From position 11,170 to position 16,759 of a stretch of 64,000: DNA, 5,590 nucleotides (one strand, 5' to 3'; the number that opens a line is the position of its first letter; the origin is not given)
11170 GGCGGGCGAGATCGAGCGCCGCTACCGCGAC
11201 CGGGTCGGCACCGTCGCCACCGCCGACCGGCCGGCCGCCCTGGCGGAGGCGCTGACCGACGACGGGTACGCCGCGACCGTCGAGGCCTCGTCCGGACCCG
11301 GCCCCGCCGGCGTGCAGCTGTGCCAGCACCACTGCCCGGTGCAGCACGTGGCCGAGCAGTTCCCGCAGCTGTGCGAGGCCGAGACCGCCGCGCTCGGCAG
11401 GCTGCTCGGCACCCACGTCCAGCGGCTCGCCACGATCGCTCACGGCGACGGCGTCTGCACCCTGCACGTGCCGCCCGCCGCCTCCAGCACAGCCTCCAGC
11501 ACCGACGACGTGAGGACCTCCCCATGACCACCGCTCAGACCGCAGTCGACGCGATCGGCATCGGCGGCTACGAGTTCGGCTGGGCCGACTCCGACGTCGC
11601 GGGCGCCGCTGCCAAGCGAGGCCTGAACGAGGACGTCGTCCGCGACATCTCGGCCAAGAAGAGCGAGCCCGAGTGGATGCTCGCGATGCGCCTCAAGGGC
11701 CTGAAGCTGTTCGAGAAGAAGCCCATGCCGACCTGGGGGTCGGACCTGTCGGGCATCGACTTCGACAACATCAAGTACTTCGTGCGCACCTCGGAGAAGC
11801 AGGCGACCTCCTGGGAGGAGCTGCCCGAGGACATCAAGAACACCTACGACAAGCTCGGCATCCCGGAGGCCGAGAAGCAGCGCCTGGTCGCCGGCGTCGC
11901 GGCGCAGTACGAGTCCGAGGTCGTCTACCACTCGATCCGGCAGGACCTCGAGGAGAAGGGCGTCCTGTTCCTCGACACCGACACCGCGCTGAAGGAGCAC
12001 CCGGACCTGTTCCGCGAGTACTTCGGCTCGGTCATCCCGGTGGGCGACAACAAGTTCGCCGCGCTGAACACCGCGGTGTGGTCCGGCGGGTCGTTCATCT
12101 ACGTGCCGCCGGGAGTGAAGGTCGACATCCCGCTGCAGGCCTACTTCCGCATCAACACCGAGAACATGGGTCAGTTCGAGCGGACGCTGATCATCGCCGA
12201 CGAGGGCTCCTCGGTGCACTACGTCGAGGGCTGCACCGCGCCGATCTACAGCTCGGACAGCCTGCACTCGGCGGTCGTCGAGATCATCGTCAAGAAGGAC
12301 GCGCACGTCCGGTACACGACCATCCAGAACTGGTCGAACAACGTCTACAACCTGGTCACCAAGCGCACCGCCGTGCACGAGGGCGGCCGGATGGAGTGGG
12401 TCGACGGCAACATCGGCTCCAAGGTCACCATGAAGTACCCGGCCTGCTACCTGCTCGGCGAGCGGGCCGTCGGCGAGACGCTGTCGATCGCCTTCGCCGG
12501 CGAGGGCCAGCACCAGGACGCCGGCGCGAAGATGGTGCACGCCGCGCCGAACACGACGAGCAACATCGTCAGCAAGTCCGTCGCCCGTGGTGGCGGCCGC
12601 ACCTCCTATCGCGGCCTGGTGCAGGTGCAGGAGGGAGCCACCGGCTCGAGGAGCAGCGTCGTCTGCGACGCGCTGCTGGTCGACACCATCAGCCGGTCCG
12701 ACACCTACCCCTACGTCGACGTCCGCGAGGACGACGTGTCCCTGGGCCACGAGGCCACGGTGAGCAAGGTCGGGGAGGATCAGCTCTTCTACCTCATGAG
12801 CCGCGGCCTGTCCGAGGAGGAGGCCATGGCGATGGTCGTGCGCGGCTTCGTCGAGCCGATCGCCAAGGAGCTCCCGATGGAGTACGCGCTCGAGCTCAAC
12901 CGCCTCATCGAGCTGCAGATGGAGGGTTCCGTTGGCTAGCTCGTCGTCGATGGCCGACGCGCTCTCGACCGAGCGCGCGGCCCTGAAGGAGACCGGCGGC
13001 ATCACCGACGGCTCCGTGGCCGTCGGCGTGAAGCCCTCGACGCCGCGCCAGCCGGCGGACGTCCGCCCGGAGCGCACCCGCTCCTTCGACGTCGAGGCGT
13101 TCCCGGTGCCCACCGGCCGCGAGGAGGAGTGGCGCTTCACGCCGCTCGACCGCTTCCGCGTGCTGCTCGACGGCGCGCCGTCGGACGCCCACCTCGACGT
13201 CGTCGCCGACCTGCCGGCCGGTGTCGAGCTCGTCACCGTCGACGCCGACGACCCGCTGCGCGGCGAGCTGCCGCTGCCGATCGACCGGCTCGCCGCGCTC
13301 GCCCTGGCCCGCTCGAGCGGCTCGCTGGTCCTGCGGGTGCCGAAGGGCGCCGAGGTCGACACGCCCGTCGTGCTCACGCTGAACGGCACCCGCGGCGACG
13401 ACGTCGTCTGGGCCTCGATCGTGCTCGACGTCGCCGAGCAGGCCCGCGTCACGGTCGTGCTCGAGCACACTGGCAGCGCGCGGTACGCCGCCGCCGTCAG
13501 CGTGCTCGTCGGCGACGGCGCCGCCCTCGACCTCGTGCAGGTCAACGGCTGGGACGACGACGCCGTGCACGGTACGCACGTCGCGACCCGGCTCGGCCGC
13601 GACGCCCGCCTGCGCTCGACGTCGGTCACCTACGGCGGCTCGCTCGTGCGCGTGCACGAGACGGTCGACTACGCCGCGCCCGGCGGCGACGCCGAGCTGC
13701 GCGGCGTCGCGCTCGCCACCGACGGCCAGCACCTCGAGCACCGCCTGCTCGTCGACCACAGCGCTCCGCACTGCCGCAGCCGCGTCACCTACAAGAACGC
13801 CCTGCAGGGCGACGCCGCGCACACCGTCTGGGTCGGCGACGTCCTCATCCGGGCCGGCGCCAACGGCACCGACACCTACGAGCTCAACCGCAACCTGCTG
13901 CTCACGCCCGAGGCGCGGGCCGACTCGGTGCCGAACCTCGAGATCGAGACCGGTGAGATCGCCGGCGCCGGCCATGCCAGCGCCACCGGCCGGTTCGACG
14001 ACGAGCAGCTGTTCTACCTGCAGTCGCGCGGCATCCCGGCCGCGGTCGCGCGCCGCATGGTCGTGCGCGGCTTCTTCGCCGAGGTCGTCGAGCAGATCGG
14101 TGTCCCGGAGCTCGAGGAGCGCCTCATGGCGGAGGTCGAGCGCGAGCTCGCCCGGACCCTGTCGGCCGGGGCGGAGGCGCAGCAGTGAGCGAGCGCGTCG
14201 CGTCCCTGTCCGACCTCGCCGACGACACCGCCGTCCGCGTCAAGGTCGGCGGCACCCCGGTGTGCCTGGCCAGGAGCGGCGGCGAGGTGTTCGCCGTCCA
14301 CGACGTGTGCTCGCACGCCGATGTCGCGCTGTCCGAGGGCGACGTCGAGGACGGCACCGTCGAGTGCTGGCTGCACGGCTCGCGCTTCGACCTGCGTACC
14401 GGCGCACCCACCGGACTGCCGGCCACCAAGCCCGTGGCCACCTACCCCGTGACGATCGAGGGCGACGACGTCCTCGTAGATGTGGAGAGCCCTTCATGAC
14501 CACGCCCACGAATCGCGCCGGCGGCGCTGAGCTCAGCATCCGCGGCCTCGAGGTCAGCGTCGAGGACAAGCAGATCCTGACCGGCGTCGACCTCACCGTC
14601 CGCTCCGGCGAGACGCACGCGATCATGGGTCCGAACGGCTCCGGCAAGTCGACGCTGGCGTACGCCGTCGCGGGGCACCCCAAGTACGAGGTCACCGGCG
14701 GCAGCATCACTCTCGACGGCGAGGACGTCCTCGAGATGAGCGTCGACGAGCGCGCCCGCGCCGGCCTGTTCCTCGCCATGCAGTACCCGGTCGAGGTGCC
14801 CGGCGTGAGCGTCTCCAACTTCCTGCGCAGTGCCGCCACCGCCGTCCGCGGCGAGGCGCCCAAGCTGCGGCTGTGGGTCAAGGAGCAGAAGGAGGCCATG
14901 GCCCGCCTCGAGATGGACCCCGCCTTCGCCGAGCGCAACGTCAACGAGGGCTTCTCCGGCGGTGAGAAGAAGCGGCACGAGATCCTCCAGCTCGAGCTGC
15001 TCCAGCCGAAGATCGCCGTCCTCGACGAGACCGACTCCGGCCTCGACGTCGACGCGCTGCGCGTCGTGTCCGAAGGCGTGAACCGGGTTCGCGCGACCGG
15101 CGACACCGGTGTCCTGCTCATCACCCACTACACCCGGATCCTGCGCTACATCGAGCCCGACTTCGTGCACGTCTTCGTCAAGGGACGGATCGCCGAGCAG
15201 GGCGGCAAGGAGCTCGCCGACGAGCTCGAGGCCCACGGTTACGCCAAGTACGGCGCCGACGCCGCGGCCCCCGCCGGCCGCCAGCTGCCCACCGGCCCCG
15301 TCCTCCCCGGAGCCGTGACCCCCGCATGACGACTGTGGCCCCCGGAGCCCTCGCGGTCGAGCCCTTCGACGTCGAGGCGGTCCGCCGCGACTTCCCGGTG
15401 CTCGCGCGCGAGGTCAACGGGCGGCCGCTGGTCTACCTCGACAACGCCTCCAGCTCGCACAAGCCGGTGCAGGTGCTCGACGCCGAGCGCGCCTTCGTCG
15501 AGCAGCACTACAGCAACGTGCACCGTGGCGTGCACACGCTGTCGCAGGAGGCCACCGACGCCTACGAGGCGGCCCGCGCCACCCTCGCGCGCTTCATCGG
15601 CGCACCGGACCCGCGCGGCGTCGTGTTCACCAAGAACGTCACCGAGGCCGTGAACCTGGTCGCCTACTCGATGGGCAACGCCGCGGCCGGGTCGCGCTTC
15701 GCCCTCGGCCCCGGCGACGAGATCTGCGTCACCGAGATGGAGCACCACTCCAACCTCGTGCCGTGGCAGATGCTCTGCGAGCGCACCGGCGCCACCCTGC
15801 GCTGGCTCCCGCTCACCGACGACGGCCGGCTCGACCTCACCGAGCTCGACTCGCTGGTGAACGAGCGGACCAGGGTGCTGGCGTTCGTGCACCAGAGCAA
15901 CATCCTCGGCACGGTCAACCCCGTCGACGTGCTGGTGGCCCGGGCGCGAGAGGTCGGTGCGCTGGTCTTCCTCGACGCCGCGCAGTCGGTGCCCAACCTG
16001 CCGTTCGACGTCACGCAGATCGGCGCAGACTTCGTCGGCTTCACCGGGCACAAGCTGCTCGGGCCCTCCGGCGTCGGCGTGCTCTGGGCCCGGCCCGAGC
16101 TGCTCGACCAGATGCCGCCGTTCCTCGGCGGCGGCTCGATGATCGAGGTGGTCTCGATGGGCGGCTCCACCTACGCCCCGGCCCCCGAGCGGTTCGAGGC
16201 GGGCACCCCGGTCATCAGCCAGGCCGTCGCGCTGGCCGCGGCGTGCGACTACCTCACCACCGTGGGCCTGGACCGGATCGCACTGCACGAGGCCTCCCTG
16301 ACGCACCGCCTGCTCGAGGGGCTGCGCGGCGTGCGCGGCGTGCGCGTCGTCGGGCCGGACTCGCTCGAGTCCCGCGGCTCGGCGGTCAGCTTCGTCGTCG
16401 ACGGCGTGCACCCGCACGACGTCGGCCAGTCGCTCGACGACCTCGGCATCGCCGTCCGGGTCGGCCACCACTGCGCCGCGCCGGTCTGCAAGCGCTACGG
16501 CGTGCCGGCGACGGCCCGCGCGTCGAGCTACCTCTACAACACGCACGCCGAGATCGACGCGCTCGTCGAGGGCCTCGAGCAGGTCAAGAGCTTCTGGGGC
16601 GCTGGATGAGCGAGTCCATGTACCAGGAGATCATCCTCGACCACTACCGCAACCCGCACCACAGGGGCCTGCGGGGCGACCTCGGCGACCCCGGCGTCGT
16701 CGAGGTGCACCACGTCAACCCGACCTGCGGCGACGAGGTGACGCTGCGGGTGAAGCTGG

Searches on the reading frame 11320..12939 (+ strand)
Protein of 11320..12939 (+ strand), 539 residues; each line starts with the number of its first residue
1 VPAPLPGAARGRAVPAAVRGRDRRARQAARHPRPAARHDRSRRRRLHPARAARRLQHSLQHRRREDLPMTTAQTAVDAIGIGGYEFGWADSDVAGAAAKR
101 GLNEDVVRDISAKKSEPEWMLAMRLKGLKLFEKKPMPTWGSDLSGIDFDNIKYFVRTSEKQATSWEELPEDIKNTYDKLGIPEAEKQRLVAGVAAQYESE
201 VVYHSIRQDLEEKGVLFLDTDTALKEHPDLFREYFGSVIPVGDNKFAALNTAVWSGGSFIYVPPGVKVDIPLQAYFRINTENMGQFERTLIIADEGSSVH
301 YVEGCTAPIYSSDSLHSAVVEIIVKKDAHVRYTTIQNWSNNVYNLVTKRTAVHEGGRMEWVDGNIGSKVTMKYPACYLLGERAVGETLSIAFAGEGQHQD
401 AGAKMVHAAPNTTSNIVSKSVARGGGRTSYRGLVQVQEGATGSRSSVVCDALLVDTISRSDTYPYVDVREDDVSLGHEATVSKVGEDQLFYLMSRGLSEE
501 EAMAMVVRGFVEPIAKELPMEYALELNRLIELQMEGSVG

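Call 52: search_protein_families(library=pfam, proteins=[window:11320-12939:+], max_evalue=0.00001)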
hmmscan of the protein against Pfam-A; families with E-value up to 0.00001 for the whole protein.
window:11320-12939:+ (539 aa): 2 families
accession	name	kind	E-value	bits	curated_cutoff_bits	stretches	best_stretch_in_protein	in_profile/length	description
PF01458.23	SUFBD_core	-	1.7e-88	296.4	27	1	276-510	1-232/232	SUF system FeS cluster assembly, SufBD core domain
PF19295.5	SufBD_N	-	3.5e-09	37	23.5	1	212-273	110-171/172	SufBD protein N-terminal region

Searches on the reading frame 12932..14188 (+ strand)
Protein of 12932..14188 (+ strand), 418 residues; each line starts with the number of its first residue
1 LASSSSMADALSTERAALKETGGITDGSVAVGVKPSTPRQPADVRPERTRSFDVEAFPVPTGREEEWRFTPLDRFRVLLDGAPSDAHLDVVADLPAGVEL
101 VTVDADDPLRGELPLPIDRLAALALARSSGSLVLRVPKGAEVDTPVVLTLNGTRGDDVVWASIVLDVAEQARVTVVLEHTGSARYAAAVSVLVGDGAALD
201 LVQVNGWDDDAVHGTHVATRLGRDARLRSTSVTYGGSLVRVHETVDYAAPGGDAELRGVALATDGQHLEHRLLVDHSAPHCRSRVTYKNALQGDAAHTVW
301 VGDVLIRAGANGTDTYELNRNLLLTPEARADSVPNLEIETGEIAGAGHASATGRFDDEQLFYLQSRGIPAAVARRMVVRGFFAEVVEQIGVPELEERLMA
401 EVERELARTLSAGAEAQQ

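Call 52: search_protein_families(library=pfam, proteins=[window:12932-14188:+], max_evalue=0.00001)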
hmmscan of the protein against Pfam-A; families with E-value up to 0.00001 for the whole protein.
window:12932-14188:+ (418 aa): 1 family
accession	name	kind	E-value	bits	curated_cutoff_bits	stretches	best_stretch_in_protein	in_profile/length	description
PF01458.23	SUFBD_core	-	9.4e-71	238.4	27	1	157-381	8-232/232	SUF system FeS cluster assembly, SufBD core domain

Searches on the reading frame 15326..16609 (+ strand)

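Call 52: search_protein_families(library=pfam, proteins=[window:15326-16609:+], max_evalue=0.00001)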
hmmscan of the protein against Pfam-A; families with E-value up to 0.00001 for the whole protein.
window:15326-16609:+ (427 aa): 1 family
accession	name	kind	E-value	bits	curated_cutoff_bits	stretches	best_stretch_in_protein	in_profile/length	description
PF00266.25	Aminotran_5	-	1.5e-134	449.1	21.5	1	36-413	1-371/371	Aminotransferase class-V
